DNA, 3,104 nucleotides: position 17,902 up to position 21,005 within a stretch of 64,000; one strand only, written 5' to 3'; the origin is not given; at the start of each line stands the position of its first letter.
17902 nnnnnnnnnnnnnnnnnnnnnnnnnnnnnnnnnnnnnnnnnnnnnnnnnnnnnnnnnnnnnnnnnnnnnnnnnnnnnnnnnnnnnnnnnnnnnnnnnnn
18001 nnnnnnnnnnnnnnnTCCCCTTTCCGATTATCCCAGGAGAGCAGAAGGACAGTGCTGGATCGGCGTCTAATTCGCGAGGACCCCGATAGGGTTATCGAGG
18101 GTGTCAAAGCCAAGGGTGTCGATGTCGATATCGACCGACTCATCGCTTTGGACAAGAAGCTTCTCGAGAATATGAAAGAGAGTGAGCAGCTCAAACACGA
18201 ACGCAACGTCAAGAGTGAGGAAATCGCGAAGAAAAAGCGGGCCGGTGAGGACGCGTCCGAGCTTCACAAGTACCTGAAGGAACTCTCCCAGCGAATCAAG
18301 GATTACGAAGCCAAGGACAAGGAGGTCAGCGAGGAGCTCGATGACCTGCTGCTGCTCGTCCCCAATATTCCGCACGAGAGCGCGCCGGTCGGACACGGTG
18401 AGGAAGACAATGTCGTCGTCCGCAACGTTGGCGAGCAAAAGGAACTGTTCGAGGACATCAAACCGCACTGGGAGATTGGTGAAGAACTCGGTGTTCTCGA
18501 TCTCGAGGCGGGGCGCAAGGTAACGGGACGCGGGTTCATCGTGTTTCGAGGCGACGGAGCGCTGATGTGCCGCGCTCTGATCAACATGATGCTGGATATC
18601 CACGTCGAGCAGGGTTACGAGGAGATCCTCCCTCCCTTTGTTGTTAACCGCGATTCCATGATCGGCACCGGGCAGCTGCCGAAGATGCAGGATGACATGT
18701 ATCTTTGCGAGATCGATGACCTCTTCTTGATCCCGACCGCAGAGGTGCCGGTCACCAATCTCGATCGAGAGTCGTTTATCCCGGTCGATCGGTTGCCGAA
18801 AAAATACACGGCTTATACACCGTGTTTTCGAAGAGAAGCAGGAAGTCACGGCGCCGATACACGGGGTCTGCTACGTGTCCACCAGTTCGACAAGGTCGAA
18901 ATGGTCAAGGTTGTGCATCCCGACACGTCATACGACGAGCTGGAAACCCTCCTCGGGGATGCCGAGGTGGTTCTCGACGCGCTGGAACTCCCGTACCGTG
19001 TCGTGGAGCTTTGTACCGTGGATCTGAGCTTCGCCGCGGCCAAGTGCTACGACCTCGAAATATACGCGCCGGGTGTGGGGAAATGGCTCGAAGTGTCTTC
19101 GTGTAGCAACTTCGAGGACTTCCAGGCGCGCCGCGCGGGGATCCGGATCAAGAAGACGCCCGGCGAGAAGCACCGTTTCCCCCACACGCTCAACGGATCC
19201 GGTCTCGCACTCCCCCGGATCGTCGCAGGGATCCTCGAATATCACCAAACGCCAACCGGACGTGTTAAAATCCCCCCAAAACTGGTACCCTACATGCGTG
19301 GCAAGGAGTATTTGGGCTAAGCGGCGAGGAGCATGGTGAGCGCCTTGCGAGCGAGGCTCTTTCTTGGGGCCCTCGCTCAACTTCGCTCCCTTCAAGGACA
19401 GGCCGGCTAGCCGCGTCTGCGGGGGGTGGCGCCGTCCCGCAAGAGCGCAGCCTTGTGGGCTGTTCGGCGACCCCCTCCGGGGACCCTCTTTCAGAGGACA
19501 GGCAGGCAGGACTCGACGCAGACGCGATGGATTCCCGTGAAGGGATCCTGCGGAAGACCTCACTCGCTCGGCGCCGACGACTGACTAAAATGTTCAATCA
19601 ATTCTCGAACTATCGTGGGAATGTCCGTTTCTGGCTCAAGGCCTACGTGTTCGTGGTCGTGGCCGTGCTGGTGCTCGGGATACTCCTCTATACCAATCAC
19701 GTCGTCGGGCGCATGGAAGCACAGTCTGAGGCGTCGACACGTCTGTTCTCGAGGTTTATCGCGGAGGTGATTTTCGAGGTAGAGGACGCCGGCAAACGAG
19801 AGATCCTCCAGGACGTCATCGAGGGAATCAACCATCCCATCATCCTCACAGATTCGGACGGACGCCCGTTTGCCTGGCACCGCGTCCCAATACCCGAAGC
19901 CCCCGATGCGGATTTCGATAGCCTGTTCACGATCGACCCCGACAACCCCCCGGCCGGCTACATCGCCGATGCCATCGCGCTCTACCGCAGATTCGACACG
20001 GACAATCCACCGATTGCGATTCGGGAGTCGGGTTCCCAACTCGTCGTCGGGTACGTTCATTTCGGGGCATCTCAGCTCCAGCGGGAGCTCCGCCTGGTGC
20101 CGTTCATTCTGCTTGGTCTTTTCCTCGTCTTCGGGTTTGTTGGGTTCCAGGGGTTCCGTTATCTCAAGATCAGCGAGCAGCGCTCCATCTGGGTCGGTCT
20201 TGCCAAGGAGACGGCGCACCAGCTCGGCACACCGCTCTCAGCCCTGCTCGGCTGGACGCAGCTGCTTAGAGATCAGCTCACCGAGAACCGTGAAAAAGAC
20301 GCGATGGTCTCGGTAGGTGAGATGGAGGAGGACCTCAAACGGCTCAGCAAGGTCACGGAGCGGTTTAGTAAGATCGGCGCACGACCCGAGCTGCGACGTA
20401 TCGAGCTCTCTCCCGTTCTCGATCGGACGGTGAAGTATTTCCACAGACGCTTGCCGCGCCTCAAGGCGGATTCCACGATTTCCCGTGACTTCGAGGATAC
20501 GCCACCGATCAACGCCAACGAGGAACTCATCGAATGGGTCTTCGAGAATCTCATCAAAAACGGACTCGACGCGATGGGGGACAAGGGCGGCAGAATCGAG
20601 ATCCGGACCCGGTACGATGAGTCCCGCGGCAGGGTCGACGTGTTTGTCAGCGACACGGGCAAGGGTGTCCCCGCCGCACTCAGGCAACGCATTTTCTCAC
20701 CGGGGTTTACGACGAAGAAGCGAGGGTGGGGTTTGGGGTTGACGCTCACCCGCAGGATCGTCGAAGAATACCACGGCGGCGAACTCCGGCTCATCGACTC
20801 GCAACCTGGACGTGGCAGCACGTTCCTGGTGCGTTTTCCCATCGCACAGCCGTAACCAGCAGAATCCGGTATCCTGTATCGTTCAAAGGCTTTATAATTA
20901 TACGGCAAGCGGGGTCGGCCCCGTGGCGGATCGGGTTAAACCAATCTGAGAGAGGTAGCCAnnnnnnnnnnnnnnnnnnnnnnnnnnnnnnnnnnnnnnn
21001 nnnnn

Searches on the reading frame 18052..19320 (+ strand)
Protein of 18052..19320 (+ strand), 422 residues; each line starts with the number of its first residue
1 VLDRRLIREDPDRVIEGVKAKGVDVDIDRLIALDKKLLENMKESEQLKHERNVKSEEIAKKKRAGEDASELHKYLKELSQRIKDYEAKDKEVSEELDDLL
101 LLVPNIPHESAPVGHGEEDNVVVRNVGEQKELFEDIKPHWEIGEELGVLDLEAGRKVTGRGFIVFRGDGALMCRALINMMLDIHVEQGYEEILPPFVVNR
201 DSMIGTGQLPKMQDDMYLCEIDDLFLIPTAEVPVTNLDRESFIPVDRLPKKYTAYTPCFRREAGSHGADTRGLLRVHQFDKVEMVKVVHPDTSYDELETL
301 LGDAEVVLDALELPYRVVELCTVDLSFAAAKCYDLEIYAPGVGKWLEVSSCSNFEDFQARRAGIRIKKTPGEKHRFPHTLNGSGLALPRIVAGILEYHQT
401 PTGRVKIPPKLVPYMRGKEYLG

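Call 18: search_protein_families(library=pfam, proteins=[window:18052-19320:+])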
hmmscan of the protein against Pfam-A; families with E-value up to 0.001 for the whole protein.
window:18052-19320:+ (422 aa): 2 families
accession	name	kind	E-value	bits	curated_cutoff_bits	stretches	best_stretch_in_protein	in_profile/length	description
PF00587.30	tRNA-synt_2b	-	5.5e-37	128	29.3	1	220-397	4-178/179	tRNA synthetase class II core domain (G, H, P, S and T)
PF02403.27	Seryl_tRNA_N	-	1.2e-25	90.3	28.2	1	1-107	1-108/108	Seryl-tRNA synthetase N-terminal domain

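Call 19: find_encoding_contigs(protein=window:18052-19320:+, flank=10000, max_places=10)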
Protein window:18052-19320:+ (422 aa): 1 contig read that carries it; 1 place shown.
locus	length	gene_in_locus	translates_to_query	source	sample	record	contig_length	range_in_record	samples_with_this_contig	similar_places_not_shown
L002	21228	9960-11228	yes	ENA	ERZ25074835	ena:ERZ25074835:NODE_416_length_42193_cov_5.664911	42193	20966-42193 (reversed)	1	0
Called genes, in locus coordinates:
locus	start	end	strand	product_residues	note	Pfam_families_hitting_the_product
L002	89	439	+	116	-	PF01740:STAS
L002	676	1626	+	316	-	PF01370:Epimerase, PF02719:Polysacc_synt_2, PF04321:RmlD_sub_bind, PF16363:GDP_Man_Dehyd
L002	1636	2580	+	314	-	PF01370:Epimerase, PF02719:Polysacc_synt_2 (faint), PF04321:RmlD_sub_bind, PF16363:GDP_Man_Dehyd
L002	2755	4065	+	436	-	PF03721:UDPG_MGDP_dh_N, PF00984:UDPG_MGDP_dh, PF03720:UDPG_MGDP_dh_C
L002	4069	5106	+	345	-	PF01073:3Beta_HSD, PF01370:Epimerase, PF02719:Polysacc_synt_2, PF04321:RmlD_sub_bind, PF07993:NAD_binding_4, PF13460:NAD_binding_10, PF16363:GDP_Man_Dehyd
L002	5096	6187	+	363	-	PF02350:Epimerase_2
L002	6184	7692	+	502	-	PF01943:Polysacc_synt, PF13440:Polysacc_synt_3, PF01554:MatE (weak)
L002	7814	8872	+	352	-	PF00953:Glycos_transf_4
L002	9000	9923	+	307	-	PF01379:Porphobil_deam, PF03900:Porphobil_deamC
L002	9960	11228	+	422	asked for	PF02403:Seryl_tRNA_N, PF00587:tRNA-synt_2b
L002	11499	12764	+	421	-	PF00512:HisKA (weak), PF02518:HATPase_c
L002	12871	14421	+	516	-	PF00072:Response_reg, PF08665:PglZ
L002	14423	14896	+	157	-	PF02367:TsaE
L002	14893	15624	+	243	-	PF00814:TsaD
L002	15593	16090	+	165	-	PF13480:Acetyltransf_6 (weak), PF13673:Acetyltransf_10, PF00583:Acetyltransf_1, PF13508:Acetyltransf_7, PF08445:FR47 (weak)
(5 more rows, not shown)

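Call 22: find_related_loci(query=window:18052-19320:+, collection=genome_contigs, flank=10000)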
Query window:18052-19320:+ (422 aa) in genome_contigs; peptide patterns used: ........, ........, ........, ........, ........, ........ (x = any residue, [..] = any of these).
600 stretches matched a pattern (row limit reached: there are more); 600 encode a relative of the query (tblastn E <= 1e-3); the best 80 are kept; 80 distinct loci.
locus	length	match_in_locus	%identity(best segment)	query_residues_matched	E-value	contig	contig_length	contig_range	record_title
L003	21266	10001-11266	75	1-422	0e+0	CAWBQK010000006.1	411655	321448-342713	MAG: Candidatus Latescibacteria bacterium isolate MFD03804.bin.2.152 genome assembly, contig: contig_48787, whole genome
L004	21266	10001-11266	69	1-422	0e+0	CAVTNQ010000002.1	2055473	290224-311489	MAG: Candidatus Latescibacteria bacterium isolate MFD02242.bin.1.209 genome assembly, contig: contig_3930, whole genome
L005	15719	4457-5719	68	1-422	0e+0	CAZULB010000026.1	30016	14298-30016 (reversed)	MAG TPA_asm: uncultured bacterium isolate SRP237561_co1_357 genome assembly, contig: NODE_2264_length_30016_cov_6.547278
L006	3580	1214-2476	67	1-422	0e+0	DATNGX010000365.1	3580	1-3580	MAG TPA_asm: Candidatus Krumholzibacteriia bacterium isolate SMAG_U11332 k141_271191, whole genome shotgun sequence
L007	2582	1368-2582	63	1-405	0e+0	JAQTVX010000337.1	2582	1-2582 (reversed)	MAG: Candidatus Krumholzibacteriia bacterium isolate STB_98 NODE_178207_length_2582_cov_2.393075_Sandtown_B, whole genom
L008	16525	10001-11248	57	1-415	2e-153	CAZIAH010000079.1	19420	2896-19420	MAG TPA_asm: uncultured bacterium isolate SRP323688_co1_225 genome assembly, contig: NODE_4659_length_19420_cov_9.852931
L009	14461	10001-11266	57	1-422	1e-150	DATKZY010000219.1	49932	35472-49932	MAG TPA_asm: Planctomycetota bacterium isolate SMAG_U14257 k141_4103861, whole genome shotgun sequence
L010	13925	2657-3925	55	1-421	1e-149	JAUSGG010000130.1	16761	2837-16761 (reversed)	MAG: Armatimonadota bacterium isolate E14_metabat.bin.108 E14_k141_1489024, whole genome shotgun sequence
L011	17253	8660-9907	56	1-415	1e-148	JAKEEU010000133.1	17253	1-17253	MAG: candidate division KSB1 bacterium isolate PMV_1_maxbin.001 PMV_1_maxbin.001.k101_555717, whole genome shotgun seque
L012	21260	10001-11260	55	1-419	3e-148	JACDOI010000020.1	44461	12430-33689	MAG: Bacillota bacterium isolate GB_MAG17_124 c_000000000625, whole genome shotgun sequence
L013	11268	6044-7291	53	1-415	5e-148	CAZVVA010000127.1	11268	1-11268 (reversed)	MAG TPA_asm: uncultured Candidatus Sumerlaeota bacterium isolate SRP068000_co3_541 genome assembly, contig: NODE_7624_le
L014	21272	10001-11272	54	1-417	3e-148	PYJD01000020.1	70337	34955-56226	MAG: Candidatus Poribacteria bacterium isolate MSPOR6 Ga0207211_120, whole genome shotgun sequence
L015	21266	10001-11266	55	1-421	4e-148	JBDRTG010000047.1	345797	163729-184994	MAG: bacterium isolate MEGAHIT-group-3.50 k141_77758, whole genome shotgun sequence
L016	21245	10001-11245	53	1-414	7e-145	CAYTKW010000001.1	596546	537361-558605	MAG TPA_asm: uncultured Bacteroidota bacterium isolate binchicken_co30_42 genome assembly, contig: NODE_4_length_596546_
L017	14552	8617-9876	52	1-422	5e-145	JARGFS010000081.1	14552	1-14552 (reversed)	MAG: bacterium isolate C14-12 NODE_81_length_14552_cov_3.688774, whole genome shotgun sequence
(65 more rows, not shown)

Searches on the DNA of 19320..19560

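Call 31: search_rna_families(source=window, start=19320, end=19560, threshold=evalue, max_evalue=10)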
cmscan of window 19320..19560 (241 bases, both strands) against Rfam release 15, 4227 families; matches with E-value up to 10: 2.
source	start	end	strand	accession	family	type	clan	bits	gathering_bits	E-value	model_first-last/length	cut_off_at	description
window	19351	19377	-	RF03780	mir-3389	Gene; miRNA;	-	18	75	0.68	23-49/69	no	mir-3389 microRNA precursor family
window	19321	19395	+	RF03836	mir-3547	Gene; miRNA;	-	14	77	8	1-88/88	no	mir-3547 microRNA precursor family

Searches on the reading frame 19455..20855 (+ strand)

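Call 18: search_protein_families(library=pfam, proteins=[window:19455-20855:+])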
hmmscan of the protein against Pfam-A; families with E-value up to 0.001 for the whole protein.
window:19455-20855:+ (466 aa): 2 families
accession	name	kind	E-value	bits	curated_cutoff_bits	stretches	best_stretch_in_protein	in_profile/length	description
PF02518.31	HATPase_c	-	4.6e-21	75.8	26.4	1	356-464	3-110/111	Histidine kinase-, DNA gyrase B-, and HSP90-like ATPase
PF00512.31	HisKA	-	2.8e-06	27.7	26.9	1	252-307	8-63/66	His Kinase A (phospho-acceptor) domain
